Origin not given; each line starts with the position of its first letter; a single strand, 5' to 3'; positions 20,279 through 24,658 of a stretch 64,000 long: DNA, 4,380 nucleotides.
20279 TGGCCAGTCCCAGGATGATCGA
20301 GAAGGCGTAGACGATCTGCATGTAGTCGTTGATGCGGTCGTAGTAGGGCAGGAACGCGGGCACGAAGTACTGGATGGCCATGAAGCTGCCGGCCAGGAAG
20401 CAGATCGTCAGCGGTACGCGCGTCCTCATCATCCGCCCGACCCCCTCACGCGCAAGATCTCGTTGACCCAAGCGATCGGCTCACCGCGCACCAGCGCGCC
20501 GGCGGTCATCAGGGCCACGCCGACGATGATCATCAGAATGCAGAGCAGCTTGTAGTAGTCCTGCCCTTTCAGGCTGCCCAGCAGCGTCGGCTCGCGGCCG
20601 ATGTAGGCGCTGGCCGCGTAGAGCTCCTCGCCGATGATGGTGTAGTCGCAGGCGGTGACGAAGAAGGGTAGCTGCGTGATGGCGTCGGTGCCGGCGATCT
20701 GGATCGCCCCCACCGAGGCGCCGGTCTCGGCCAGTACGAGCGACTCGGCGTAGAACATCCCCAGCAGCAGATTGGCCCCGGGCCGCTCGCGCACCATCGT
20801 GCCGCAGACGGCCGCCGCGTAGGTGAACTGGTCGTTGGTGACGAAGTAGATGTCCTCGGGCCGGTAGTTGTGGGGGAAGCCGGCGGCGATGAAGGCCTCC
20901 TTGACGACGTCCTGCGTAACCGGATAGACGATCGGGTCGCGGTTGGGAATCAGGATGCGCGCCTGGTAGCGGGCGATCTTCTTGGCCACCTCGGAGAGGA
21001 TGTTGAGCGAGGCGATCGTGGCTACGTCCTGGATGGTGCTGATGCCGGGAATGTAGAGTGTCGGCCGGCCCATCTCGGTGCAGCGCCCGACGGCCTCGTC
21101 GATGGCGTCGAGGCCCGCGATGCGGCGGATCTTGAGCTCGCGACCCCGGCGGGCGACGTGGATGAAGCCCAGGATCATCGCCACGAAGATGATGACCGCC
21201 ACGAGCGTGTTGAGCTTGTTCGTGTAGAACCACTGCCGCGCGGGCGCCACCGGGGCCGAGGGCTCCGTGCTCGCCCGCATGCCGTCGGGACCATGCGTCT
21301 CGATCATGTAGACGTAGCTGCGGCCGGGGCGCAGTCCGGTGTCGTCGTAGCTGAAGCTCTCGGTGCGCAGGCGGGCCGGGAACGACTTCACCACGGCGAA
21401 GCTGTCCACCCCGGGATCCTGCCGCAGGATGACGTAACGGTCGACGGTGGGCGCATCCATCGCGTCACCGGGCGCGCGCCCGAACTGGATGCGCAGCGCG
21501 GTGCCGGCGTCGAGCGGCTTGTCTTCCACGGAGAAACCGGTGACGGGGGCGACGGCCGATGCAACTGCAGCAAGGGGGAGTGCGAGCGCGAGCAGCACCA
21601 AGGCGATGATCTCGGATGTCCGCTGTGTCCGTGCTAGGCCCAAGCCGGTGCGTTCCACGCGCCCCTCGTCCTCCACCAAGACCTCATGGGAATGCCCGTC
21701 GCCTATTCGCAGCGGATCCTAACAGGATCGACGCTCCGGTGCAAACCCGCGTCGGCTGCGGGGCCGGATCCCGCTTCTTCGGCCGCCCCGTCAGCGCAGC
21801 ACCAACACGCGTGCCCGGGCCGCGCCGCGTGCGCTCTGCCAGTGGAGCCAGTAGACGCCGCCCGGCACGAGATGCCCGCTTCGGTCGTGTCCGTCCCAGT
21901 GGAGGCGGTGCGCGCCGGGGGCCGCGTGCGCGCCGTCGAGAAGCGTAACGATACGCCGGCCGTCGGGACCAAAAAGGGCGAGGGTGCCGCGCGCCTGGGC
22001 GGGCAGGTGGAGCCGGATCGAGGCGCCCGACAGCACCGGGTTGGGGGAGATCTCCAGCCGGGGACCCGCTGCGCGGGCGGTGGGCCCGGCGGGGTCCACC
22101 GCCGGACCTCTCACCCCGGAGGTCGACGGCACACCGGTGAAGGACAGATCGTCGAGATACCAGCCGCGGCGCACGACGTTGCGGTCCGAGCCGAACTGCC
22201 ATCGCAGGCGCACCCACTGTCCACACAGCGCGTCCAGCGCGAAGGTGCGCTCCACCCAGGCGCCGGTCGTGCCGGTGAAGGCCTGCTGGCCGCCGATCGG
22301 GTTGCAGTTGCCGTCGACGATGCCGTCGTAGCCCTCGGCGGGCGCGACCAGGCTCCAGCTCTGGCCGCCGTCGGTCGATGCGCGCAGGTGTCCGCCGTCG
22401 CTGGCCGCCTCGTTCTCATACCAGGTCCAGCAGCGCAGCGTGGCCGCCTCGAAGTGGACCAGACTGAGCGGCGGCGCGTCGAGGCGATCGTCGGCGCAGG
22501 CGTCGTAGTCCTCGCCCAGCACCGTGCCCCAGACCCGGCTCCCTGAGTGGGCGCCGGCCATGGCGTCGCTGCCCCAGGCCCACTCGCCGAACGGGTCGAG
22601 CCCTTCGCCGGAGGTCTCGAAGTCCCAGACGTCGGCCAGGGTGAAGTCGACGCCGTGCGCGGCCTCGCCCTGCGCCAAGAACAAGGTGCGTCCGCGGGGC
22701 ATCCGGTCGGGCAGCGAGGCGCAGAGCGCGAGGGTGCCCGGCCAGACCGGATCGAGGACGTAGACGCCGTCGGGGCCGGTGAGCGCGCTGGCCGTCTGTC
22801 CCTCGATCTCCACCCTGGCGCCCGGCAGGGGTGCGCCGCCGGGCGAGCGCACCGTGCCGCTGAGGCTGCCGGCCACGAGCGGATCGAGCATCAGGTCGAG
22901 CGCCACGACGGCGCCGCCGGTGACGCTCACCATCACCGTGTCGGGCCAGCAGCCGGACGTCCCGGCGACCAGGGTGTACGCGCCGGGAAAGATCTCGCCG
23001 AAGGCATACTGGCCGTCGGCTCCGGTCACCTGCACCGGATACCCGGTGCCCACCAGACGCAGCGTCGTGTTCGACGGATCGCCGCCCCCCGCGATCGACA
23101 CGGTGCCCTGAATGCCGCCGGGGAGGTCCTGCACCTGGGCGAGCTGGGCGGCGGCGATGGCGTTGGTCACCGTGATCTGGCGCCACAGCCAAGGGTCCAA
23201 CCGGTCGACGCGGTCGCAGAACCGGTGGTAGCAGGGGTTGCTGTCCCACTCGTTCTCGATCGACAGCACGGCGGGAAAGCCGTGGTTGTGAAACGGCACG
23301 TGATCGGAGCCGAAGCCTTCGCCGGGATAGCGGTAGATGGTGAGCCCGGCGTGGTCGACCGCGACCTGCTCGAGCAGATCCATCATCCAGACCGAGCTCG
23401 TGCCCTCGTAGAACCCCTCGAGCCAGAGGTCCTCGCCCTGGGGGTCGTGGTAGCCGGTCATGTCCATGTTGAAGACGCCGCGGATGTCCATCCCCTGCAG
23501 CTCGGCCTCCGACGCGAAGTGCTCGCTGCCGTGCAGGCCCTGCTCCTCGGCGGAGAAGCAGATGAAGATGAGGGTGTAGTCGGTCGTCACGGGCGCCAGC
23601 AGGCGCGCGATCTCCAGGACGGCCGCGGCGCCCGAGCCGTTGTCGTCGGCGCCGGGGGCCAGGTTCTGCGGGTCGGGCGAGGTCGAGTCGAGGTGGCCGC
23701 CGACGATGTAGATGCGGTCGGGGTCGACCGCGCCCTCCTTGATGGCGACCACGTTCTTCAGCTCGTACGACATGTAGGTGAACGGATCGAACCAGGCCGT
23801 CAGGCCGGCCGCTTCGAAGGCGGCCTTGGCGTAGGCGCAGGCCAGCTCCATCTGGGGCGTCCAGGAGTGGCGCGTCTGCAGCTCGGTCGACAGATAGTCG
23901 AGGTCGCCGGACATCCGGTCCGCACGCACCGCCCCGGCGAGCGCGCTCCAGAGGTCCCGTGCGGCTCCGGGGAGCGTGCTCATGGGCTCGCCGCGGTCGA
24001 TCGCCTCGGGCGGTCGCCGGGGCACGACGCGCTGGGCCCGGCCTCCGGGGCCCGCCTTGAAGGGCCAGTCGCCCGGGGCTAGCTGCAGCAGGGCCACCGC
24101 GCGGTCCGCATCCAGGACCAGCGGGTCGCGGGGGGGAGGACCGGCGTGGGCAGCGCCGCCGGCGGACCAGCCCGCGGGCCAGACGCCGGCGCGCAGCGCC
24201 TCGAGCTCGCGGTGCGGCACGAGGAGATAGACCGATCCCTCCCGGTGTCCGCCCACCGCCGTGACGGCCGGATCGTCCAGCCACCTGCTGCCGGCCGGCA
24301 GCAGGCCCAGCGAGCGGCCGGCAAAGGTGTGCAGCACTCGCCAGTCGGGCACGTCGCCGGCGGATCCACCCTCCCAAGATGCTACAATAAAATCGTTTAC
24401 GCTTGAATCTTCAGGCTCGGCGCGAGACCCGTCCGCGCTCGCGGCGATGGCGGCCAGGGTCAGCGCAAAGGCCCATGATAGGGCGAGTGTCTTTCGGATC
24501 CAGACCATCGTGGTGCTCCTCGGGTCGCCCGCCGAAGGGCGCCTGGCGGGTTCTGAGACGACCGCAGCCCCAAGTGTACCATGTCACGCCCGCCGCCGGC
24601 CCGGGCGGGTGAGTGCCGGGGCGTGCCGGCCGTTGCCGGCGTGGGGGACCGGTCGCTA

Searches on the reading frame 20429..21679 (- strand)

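Call 22: search_protein_families(library=pfam, proteins=[window:20429-21679:-], max_evalue=0.001)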
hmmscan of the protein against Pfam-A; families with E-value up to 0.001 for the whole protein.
window:20429-21679:- (416 aa): 1 family
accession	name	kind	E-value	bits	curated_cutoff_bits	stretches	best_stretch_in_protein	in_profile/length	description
PF20539.3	DUF6754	-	6.9e-114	379.7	27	1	147-394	2-249/257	Domain of unknown function (DUF6754)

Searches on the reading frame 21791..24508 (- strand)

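Call 22: search_protein_families(library=pfam, proteins=[window:21791-24508:-], max_evalue=0.001)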
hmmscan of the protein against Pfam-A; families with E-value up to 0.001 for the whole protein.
window:21791-24508:- (905 aa): 5 families
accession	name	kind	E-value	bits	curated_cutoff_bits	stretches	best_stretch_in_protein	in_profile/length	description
PF04389.22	Peptidase_M28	-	2.9e-36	125.5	21.3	1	252-445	1-185/193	Peptidase family M28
PF13620.12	CarboxypepD_reg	-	4.3e-18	65.9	32.3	2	548-624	1-81/82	Carboxypeptidase regulatory-like domain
PF20773.4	InhA-like_MAM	-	1.4e-09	38.2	26.9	1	676-790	53-162/191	Immune inhibitor A-like, MAM domain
PF13715.12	CarbopepD_reg_2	-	7.9e-07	29.5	32.2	0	549-597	1-50/88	CarboxypepD_reg-like domain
PF01546.33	Peptidase_M20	-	5.1e-05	23.7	24.6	1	283-351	29-98/206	Peptidase family M20/M25/M40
